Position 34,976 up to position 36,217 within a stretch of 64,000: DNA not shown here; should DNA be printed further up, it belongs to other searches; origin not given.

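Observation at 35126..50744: Co-directional array of 10 radical SAM (PqqE/anSME-like SPASM/twitch) genes with GT-C, GT4, an A24 peptidase fusion and unknowns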

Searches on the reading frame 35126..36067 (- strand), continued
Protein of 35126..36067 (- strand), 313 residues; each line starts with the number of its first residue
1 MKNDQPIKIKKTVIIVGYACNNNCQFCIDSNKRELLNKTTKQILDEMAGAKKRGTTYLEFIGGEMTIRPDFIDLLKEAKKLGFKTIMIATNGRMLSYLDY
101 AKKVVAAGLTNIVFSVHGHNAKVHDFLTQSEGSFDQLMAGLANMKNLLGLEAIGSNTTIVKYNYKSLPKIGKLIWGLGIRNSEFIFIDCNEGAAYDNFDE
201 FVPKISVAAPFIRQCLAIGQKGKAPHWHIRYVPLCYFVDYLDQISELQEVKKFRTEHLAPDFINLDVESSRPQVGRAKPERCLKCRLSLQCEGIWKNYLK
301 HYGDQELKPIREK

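Call 26: search_protein_families(library=ncbifam, proteins=[L051:7084-8514:+, L051:9522-9911:+, L051:6473-6886:+, L051:6834-7073:+], max_evalue=1)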
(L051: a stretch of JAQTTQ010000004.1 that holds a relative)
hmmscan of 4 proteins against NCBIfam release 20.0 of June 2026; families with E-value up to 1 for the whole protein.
L051:7084-8514:+ (476 aa): 67 families (the best 25 are shown)
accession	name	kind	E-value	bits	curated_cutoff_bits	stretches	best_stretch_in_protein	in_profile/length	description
TIGR03978.1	rSAM_paired_1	equivalog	4.8e-161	536.6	370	1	6-467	3-466/466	His-Xaa-Ser system radical SAM maturase HxsB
NF047865.1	rSAM_PapB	equivalog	7.6e-39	133.8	340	1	83-429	4-326/330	PapB family radical SAM/SPASM ranthipeptide maturase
TIGR04064.1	rSAM_nif11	equivalog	1.1e-37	129.9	518.7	1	86-444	82-423/459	nif11-like peptide radical SAM maturase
NF040492.1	not_ScfB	exception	5.7e-32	111.2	855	1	91-430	103-426/450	ScfB-related radical SAM/SPASM orphan maturase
TIGR03942.1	sulfatase_rSAM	equivalog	9.6e-31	107.1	349.45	1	89-426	7-331/363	anaerobic sulfatase maturase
TIGR03974.1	rSAM_six_Cys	equivalog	1.3e-30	106.7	425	1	91-430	105-427/451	thioether cross-link-forming SCIFF peptide maturase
TIGR03906.1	quino_hemo_SAM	equivalog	2e-30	105.9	453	2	90-247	101-258/467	quinohemoprotein amine dehydrogenase maturation protein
TIGR04068.1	rSAM_ocin_clost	equivalog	8.1e-25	87.6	500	1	51-236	52-241/462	Cys-rich peptide radical SAM maturase CcpM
NF035951.1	rSAM_RumMC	equivalog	1.1e-21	77.1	720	1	90-238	119-270/510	RumMC family radical SAM sactipeptide maturase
TIGR04083.1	rSAM_pep_methan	hypoth_equivalog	2.5e-21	76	300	2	86-271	3-174/376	TIGR04083 family peptide-modifying radical SAM enzyme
NF038107.1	rSAM_NF038107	equivalog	2.9e-21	75.8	600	2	37-230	39-236/444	Cys-every-fifth radical SAM/SPASM peptide maturase CefB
TIGR04163.1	rSAM_cobopep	equivalog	4.4e-21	75.1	375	1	87-435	68-403/428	peptide-modifying radical SAM enzyme CbpB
NF041298.1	rSAM_mat_DynA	equivalog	1.1e-19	70.7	450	1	86-421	4-323/356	dynobactin maturation radical SAM/SPASM protein DynA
NF010321.0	PRK13758.1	equivalog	4.4e-18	65.5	441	1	83-416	5-326/370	anaerobic sulfatase-maturase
NF038170.1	lachnocin_rSAM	equivalog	2.8e-17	62.7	550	1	87-231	80-227/440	lachnocin radical SAM maturase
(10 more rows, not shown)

L051:9522-9911:+ (129 aa): 5 families
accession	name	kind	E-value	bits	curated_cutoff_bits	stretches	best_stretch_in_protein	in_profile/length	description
NF038313.3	HisXaaSer_A4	exception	1.2e-20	74.2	55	2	11-103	2-91/93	His-Xaa-Ser repeat protein HxsA4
NF038309.1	HisXaaSer_A3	equivalog_domain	2.4e-11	43.3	65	1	11-102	2-79/81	His-Xaa-Ser repeat protein HxsA3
NF038329.2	gly_rich_SclB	equivalog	3.1e-05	23.1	325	1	68-127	154-213/442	LPXTG-anchored collagen-like adhesin Scl2/SclB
NF038330.1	adhesin_SclA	exception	0.00032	20.5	400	1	69-126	116-173/405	LPXTG-anchored collagen-like adhesin Scl1/SclA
NF046116.1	adhesin_Lcl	equivalog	0.0011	17.6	500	1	68-127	76-135/431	collagen-like adhesin Lcl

L051:6473-6886:+ (137 aa): 2 families
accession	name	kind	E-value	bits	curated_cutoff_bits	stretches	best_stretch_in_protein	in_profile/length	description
TIGR03976.1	chp_LLNDYxLRE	equivalog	1.7e-18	66.8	50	1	18-100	4-85/90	His-Xaa-Ser system protein HxsD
NF045479.1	FRAT_87_prot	subfamily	0.032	14.6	50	1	92-133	20-61/86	FRAT-87 protein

L051:6834-7073:+ (79 aa): 3 families
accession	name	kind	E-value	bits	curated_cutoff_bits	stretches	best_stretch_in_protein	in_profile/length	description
NF038315.1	HxsD_rel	equivalog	3.8e-19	68.6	41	1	14-74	1-60/62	HxsD-like protein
TIGR03976.1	chp_LLNDYxLRE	equivalog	0.00012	22.3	50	1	16-73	1-61/90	His-Xaa-Ser system protein HxsD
NF006967.0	PRK09440.1-5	equivalog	0.026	13.3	402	1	17-77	285-343/424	valine--pyruvate transaminase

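Call 45: search_protein_families(library=ncbifam, proteins=[L051:9995-10927:+, L051:10931-11794:+, L080:9971-10909:+, L080:7808-8812:+, L080:5572-6486:+, L080:10916-11857:+, L014:10001-10918:+, L014:10922-11860:+, L014:5339-6235:+], max_evalue=1e-25)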
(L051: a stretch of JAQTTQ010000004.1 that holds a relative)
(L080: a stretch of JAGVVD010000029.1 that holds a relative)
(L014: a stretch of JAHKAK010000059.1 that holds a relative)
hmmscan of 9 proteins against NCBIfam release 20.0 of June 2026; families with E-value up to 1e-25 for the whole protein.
L051:9995-10927:+ (310 aa): 1 family
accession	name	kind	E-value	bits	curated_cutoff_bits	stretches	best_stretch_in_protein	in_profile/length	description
NF038332.1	rSAM_rare_HxsC4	exception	1.5e-48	165.7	500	1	3-303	12-333/335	radical SAM protein HxsC4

L051:10931-11794:+ (287 aa): 2 families
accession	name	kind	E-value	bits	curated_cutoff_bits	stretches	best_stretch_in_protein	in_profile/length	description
TIGR03977.1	rSAM_pair_HxsC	equivalog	8.5e-53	179.1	267.9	1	11-268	33-290/292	His-Xaa-Ser system radical SAM maturase HxsC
NF038332.1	rSAM_rare_HxsC4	exception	2.2e-30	105.9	500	0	12-204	23-214/335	radical SAM protein HxsC4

L080:9971-10909:+ (312 aa): 1 family
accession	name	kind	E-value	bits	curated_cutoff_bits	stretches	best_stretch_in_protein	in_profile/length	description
NF038332.1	rSAM_rare_HxsC4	exception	2.5e-40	138.7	500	1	5-308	9-335/335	radical SAM protein HxsC4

L080:7808-8812:+ (334 aa): 1 family
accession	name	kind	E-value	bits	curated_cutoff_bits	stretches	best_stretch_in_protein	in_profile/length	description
TIGR03977.1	rSAM_pair_HxsC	equivalog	6e-47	159.9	267.9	1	43-318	31-290/292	His-Xaa-Ser system radical SAM maturase HxsC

L080:5572-6486:+ (304 aa): 1 family
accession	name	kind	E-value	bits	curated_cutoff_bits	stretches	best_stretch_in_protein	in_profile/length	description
NF038332.1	rSAM_rare_HxsC4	exception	4.8e-46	157.4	500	1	2-201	14-217/335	radical SAM protein HxsC4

L080:10916-11857:+ (313 aa): 0 families

L014:10001-10918:+ (305 aa): 1 family
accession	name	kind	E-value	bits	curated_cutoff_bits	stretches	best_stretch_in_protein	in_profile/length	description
NF038332.1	rSAM_rare_HxsC4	exception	1.1e-45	156.2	500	1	4-305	12-335/335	radical SAM protein HxsC4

L014:10922-11860:+ (312 aa): 2 families
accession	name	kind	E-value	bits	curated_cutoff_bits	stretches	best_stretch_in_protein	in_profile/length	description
TIGR03977.1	rSAM_pair_HxsC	equivalog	2e-53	181.2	267.9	1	4-272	30-289/292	His-Xaa-Ser system radical SAM maturase HxsC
NF038332.1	rSAM_rare_HxsC4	exception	1.1e-27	97.1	500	0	3-210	18-215/335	radical SAM protein HxsC4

L014:5339-6235:+ (298 aa): 2 families
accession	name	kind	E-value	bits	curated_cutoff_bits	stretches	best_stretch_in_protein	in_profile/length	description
NF038332.1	rSAM_rare_HxsC4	exception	1.8e-47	162.2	500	1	2-224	14-242/335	radical SAM protein HxsC4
TIGR03977.1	rSAM_pair_HxsC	equivalog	3.2e-28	98.4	267.9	1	11-226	34-253/292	His-Xaa-Ser system radical SAM maturase HxsC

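Call 53: predict_structure(alignment_id=A2)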
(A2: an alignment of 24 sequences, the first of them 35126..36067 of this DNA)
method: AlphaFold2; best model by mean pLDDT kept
length: 313 residues; sequences in the alignment: 24
mean_pLDDT: 91.0   pTM: 0.89
mean pLDDT of the five models: 91.0, 86.6, 85.8, 85.2, 77.8
residues with pLDDT >= 90: 218; 70-90: 78; 50-70: 13; < 50: 4
segments of 3 or more residues with pLDDT < 50: 1-3
pLDDT, mean of each block of 10 residues (from residue 1): 67 87 67 73 98 97 83 98 96 93 98 96 92 95 98 96 97 98 93 87 96 98 95 94 91 92 90 86 90 91 90 77
secondary structure, 60 per line:
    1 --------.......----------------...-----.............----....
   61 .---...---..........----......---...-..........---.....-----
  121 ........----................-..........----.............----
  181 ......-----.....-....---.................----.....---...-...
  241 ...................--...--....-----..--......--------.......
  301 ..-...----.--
elements in order: E9-15 H40-52 E57-61 H71-80 E85-90 H98-107 E111-115 H121-128 H133-148 E153-159 H164-176 E181-186 H192-196 H198-201 H205-221 E226-230 H238-243 H245-252 E253-259 E262-264 H267-270 H280-284 H296-302

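Call 55: fold_search(model_id=the predicted structure, library=pdb)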
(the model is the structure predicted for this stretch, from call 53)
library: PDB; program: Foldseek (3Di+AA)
matches with E <= 10: 1908; with E <= 0.001: 187
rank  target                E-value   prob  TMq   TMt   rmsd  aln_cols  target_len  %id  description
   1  7vob                  8.4e-13  1.00  0.57  0.55   9.8       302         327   21  The crystal structure of a Radical SAM Enzyme BlsE involved in the Biosynthesis of Blasticidin S (released 2022-05-04)
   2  7tom                  2.5e-11  1.00  0.56  0.37   3.5       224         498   22  X-ray crystal structure of glycerol dibiphytanyl glycerol tetraether - macrocyclic archaeol synthase (GDGT-MAS) from Met (released 2022-08-31)
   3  7tol                  4.3e-11  1.00  0.56  0.37   3.5       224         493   22  X-ray crystal structure of glycerol dibiphytanyl glycerol tetraether - macrocyclic archaeol synthase (GDGT-MAS) from Met (released 2022-08-31)
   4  5v1t_A                1.2e-09  1.00  0.65  0.49   6.2       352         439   16  Crystal structure of Streptococcus suis SuiB bound to precursor peptide SuiA (released 2017-08-30)
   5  6q2p_B                1.5e-09  1.00  0.57  0.60   5.5       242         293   14  Crystal structure of mouse viperin bound to cytidine triphosphate and S-adenosylhomocysteine (released 2020-01-22)
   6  6q2q_A                1.6e-09  1.00  0.59  0.63   5.0       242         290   15  Crystal structure of mouse viperin bound to uridine triphosphate and S-adenosylhomocysteine (released 2020-01-22)
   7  6q2p_A                2.8e-09  1.00  0.55  0.59   5.7       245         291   15  Crystal structure of mouse viperin bound to cytidine triphosphate and S-adenosylhomocysteine (released 2020-01-22)
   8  9dgw_A                3.4e-09  1.00  0.56  0.62   6.3       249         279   14  X-ray crystal structure of the Viperin-like enzyme from T. virens with bound CTP and SAM (released 2025-02-12)
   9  5vsl_B                3.8e-09  1.00  0.58  0.70   5.0       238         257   15  Crystal structure of viperin with bound [4Fe-4S] cluster and S-adenosylhomocysteine (SAH) (released 2017-06-14)
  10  9dfw_C                3.8e-09  1.00  0.63  0.69  10.5       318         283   12  X-ray crystal structure of an engineered Viperin-like enzyme from T. virens with bound CTP and SAM (released 2025-02-12)
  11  5vsl_A                4.3e-09  1.00  0.58  0.68   5.1       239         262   14  Crystal structure of viperin with bound [4Fe-4S] cluster and S-adenosylhomocysteine (SAH) (released 2017-06-14)
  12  5v1s_A                4.6e-09  1.00  0.64  0.49   6.8       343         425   16  Crystal structure of Streptococcus suis SuiB bound to S-adenosylmethionine (released 2017-08-30)
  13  9dfu                  5.1e-09  1.00  0.55  0.61   5.1       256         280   13  X-ray crystal structure of the second Viperin-like enzyme from T. virens variant F40H with bound CTP and SAM (released 2025-02-19)
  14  9dfn                  5.1e-09  1.00  0.62  0.68   9.7       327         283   12  X-ray crystal structure of the second viperin-like enzyme from Trichoderma virens with bound CTP and SAM (released 2025-02-19)
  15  9dgw_C                5.4e-09  1.00  0.62  0.69   9.9       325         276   12  X-ray crystal structure of the Viperin-like enzyme from T. virens with bound CTP and SAM (released 2025-02-12)
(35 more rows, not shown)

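Call 80: search_protein_families(library=padloc, proteins=[window:35126-36067:-], max_evalue=0.001)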
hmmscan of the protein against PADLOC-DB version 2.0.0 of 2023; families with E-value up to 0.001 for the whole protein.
window:35126-36067:- (313 aa): 3 families
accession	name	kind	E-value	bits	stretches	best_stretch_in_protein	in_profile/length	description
PDLC02904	pVip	-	3.8e-15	54.1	1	19-165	12-155/262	Viperins associated with kinases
PDLC02903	pVip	-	3.9e-14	50.7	1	18-165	8-151/257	Viperins not associated with kinases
PDLC02905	pVip-kinase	-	7.3e-05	20.2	1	17-96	189-273/474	Viperin-kinase fusion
